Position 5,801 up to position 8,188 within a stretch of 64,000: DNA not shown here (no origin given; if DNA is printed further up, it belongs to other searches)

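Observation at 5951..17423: GntR(HutC)-controlled sugar locus with duplicated BadF-kinase/SIS modules, an MBL hydrolase and a 695-aa glycosidase-like protein of unrecognised family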

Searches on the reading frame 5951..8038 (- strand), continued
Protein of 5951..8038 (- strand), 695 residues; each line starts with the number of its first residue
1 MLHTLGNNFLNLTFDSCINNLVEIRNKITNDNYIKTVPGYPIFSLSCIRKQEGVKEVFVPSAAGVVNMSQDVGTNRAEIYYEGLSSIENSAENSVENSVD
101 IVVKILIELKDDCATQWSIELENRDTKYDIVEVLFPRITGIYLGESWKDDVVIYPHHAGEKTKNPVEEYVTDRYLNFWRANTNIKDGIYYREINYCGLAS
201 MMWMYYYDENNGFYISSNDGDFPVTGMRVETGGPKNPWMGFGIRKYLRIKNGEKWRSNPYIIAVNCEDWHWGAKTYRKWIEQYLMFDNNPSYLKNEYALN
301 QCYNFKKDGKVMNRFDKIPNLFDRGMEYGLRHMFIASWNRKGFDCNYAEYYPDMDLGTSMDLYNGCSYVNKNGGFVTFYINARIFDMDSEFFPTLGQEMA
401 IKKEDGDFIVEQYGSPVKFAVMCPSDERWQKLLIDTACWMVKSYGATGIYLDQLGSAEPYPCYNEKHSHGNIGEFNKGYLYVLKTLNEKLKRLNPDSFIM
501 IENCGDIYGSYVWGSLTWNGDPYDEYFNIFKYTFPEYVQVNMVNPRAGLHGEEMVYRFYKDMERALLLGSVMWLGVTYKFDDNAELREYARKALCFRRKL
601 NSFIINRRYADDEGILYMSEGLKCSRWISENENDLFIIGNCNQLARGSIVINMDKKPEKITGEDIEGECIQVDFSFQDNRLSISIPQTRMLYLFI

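Call 46: search_protein_families(library=pfam, alignment_id=A3, max_evalue=0.00001)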
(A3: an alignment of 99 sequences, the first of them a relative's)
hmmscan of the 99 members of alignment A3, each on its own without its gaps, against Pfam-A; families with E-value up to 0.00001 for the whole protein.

A. member 1, L001:12154-13419:+ (422 aa): 2 families
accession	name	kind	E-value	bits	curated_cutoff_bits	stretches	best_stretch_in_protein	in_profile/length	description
PF18164.7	GNAT_C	-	1.1e-30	106.8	22.8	1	176-398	1-142/142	GNAT-like C-terminal domain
PF18082.7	NAT_N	-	1.4e-23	84.7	27.8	1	43-174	3-129/129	N-acyltransferase N-terminal domain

B. families by the number of members that match (of 99 scanned): 102 families (the first 25 are shown)
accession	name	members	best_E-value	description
PF01261.30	AP_endonuc_2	9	6.3e-21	Xylose isomerase-like TIM barrel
PF01380.27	SIS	6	1.5e-21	SIS domain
PF02811.25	PHP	6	3.2e-13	PHP domain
PF02308.21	MgtC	5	5.9e-44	MgtC family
PF00300.27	His_Phos_1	4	2.8e-19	Histidine phosphatase superfamily (branch 1)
PF00528.27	BPD_transp_1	3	1.5e-17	Binding-protein-dependent transport system inner membrane component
PF22645.1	GKRP_SIS_N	3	3.1e-17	Glucokinase regulatory protein N-terminal SIS domain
PF13580.11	SIS_2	3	7.5e-08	SIS domain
PF20741.3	GKRP-like_C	3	2e-07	C-terminal lid domain of glucokinase regulatory protein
PF00113.28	Enolase_C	2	1.7e-146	Enolase, C-terminal TIM barrel domain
PF00773.25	RNB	2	4.7e-105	RNB domain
PF13660.11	DUF4147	2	7.3e-78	Domain of unknown function (DUF4147)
PF03952.21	Enolase_N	2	1.1e-61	Enolase, N-terminal domain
PF05161.18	MOFRL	2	1.4e-36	MOFRL family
PF01208.23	URO-D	2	6.8e-25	Uroporphyrinogen decarboxylase (URO-D)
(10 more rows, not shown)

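Call 47: search_protein_families(library=pfam, proteins=[L050:13692-14957:+, L070:12811-14106:+, L077:16253-17515:+, L046:12802-14046:+, L047:13762-14991:+, L012:14025-15245:+, L012:12279-13928:+, L031:12866-14548:+, L041:1388-2794:+, L044:1424-2767:+], max_evalue=0.00001)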
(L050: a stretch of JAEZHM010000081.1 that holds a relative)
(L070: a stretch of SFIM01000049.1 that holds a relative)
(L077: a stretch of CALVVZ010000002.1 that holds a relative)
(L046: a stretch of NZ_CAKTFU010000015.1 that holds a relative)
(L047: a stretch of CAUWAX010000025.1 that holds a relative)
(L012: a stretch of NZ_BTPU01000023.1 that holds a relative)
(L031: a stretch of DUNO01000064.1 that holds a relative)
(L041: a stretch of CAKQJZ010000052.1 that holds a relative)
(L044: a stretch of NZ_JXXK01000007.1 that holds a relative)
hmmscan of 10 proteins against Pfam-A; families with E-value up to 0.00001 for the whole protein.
L050:13692-14957:+ (422 aa): 3 families
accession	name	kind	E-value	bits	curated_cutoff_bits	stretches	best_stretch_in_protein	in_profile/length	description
PF13393.11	tRNA-synt_His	-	1.1e-44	153.3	25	1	8-311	1-308/308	Histidyl-tRNA synthetase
PF00587.30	tRNA-synt_2b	-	5.3e-17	62.9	29.3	1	66-315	1-175/179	tRNA synthetase class II core domain (G, H, P, S and T)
PF03129.25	HGTP_anticodon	-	2.9e-14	53.4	21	1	329-416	1-91/94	Anticodon binding domain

L070:12811-14106:+ (432 aa): 1 family
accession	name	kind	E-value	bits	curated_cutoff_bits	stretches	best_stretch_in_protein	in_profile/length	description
PF01663.27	Phosphodiest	-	1.5e-15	58.1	23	1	2-359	1-339/342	Type I phosphodiesterase / nucleotide pyrophosphatase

L077:16253-17515:+ (421 aa): 1 family
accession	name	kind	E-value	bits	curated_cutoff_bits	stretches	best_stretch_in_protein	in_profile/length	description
PF01663.27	Phosphodiest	-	1.9e-16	61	23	1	2-250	1-240/342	Type I phosphodiesterase / nucleotide pyrophosphatase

L046:12802-14046:+ (415 aa): 2 families
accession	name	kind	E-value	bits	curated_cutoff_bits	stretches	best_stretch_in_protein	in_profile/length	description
PF13660.11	DUF4147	-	7.3e-78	261.7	23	1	15-235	3-233/234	Domain of unknown function (DUF4147)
PF05161.18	MOFRL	-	1.4e-36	125.3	28.3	1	305-408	2-106/106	MOFRL family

L047:13762-14991:+ (410 aa): 2 families
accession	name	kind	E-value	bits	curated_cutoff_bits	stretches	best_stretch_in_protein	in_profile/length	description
PF13660.11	DUF4147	-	1.3e-77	260.9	23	1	10-230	3-233/234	Domain of unknown function (DUF4147)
PF05161.18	MOFRL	-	1.8e-35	121.8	28.3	1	300-403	2-106/106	MOFRL family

L012:14025-15245:+ (407 aa): 4 families
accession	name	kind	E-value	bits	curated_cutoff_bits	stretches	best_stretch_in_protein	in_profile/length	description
PF13679.12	Methyltransf_32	-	1.2e-41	142.4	27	1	170-306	1-142/143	Methyltransferase domain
PF13847.12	Methyltransf_31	-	2.5e-13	50.4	27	1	192-284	2-95/145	Methyltransferase domain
PF13649.12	Methyltransf_25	-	5.4e-07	30.7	27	1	197-286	1-85/97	Methyltransferase domain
PF01135.25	PCMT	-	3.4e-06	27.4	20.3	1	180-314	60-190/210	Protein-L-isoaspartate(D-aspartate) O-methyltransferase (PCMT)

L012:12279-13928:+ (550 aa): 2 families
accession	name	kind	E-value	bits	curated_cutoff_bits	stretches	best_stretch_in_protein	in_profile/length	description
PF00916.26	Sulfate_transp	-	2.9e-88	296.6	23.2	1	20-383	1-380/380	Sulfate permease family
PF01740.26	STAS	-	2.1e-15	56.8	22.6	1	444-544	7-106/106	STAS domain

L031:12866-14548:+ (561 aa): 1 family
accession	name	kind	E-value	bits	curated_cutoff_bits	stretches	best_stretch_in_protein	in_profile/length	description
PF00128.31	Alpha-amylase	-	3.2e-174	580.8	22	1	19-486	1-446/446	Alpha amylase, catalytic domain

L041:1388-2794:+ (469 aa): 3 families
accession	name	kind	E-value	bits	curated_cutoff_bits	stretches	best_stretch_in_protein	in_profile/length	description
PF01637.24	ATPase_2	-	2.5e-27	96.6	33.2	1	4-208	1-225/225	ATPase domain predominantly from Archaea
PF03008.20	DUF234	-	3.3e-25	88.8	22.5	1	319-412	1-95/100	Archaea bacterial proteins of unknown function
PF13173.12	AAA_14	-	1.3e-09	38.6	27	1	24-178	3-127/129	AAA domain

L044:1424-2767:+ (448 aa): 2 families
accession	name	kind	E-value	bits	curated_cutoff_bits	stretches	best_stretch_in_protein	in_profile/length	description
PF01943.22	Polysacc_synt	-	1.2e-19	71.3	28.2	1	95-340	2-231/274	Polysaccharide biosynthesis protein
PF01554.23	MatE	-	2.5e-07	31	24.9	1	113-253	13-156/161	MatE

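Call 59: find_encoding_contigs(protein=P0001, flank=10000, max_places=3)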
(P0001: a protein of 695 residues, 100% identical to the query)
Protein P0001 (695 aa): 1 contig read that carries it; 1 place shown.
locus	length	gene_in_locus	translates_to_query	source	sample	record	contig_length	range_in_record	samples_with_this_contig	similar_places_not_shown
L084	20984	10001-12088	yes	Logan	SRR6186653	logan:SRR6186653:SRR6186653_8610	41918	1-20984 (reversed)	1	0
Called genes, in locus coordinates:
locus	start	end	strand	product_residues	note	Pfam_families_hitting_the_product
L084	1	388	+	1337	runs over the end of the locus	PF00580:UvrD-helicase, PF13245:AAA_19, PF13361:UvrD_C, PF13538:UvrD_C_2 (faint), PF12705:PDDEXK_1 (weak)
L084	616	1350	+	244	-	PF00392:GntR, PF07702:UTRA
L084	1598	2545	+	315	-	PF00528:BPD_transp_1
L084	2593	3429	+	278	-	PF00528:BPD_transp_1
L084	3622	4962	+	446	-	PF01547:SBP_bac_1, PF13416:SBP_bac_8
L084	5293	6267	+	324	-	PF00480:ROK (faint), PF01869:BcrAD_BadFG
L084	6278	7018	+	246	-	PF13580:SIS_2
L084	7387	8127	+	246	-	PF13580:SIS_2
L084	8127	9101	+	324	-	PF01869:BcrAD_BadFG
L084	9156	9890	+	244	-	PF23023:Anti-Pycsar_Apyc1, PF00753:Lactamase_B, PF12706:Lactamase_B_2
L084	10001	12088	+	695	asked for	PF19773:DUF6259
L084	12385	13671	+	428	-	PF00149:Metallophos, PF12850:Metallophos_2 (faint), PF12320:SbcD_C (weak)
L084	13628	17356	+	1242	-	PF13476:AAA_23, PF13555:AAA_29 (weak), PF13558:SbcC_Walker_B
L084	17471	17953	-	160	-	PF11848:DUF3368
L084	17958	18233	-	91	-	PF03683:UPF0175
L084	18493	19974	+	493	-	PF02952:Fucose_iso_C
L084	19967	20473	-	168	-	PF00080:Sod_Cu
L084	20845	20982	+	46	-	?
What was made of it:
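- The arrangement is reproduced in a second assembly (call 59).
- Tried and rejected: An assembly artefact was rejected as the cause of the duplication, because an independent assembly has the same order (call 59).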

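Call 70: find_encoding_contigs(protein=P0003, flank=10000, max_places=2)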
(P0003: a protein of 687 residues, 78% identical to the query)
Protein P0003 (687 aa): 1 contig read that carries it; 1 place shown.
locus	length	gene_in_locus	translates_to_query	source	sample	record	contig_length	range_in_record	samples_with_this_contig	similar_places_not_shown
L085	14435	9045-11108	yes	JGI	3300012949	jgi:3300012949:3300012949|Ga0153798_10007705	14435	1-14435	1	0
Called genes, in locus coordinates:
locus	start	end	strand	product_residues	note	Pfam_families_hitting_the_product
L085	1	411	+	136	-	?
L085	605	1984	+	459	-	PF01547:SBP_bac_1, PF13416:SBP_bac_8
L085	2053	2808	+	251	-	PF13580:SIS_2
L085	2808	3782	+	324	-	PF01869:BcrAD_BadFG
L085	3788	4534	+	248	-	PF13580:SIS_2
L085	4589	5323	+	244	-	PF23023:Anti-Pycsar_Apyc1, PF00753:Lactamase_B, PF12706:Lactamase_B_2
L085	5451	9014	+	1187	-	PF00149:Metallophos, PF01011:PQQ (weak), PF13570:Beta-prop_ACSF4, PF13360:PQQ_2, PF13570:Beta-prop_ACSF4, PF13360:PQQ_2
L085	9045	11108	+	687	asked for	PF19773:DUF6259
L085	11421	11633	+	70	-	PF00155:Aminotran_1_2 (weak)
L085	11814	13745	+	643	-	PF00120:Gln-synt_C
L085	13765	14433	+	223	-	?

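Call 71: find_encoding_contigs(protein=P0005, flank=10000, max_places=2)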
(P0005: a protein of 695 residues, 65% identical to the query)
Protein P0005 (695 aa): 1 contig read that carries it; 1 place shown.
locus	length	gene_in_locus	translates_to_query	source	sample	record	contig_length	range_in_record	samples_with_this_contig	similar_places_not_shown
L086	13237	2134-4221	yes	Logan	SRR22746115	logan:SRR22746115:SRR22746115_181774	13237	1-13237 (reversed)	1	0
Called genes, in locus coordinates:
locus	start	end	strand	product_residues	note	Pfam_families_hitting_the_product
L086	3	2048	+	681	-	?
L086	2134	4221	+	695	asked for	PF19773:DUF6259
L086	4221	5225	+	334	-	PF01384:PHO4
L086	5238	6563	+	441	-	PF02056:Glyco_hydro_4, PF11975:Glyco_hydro_4C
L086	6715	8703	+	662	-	PF02743:dCache_1, PF17203:sCache_3_2 (faint), PF08269:dCache_2 (weak), PF00672:HAMP, PF00015:MCPsignal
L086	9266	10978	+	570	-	PF00664:ABC_membrane, PF00005:ABC_tran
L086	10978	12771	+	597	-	PF00664:ABC_membrane, PF00005:ABC_tran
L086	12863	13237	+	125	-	?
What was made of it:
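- One variant has DUF6259-PHO4-GH4 (call 71).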
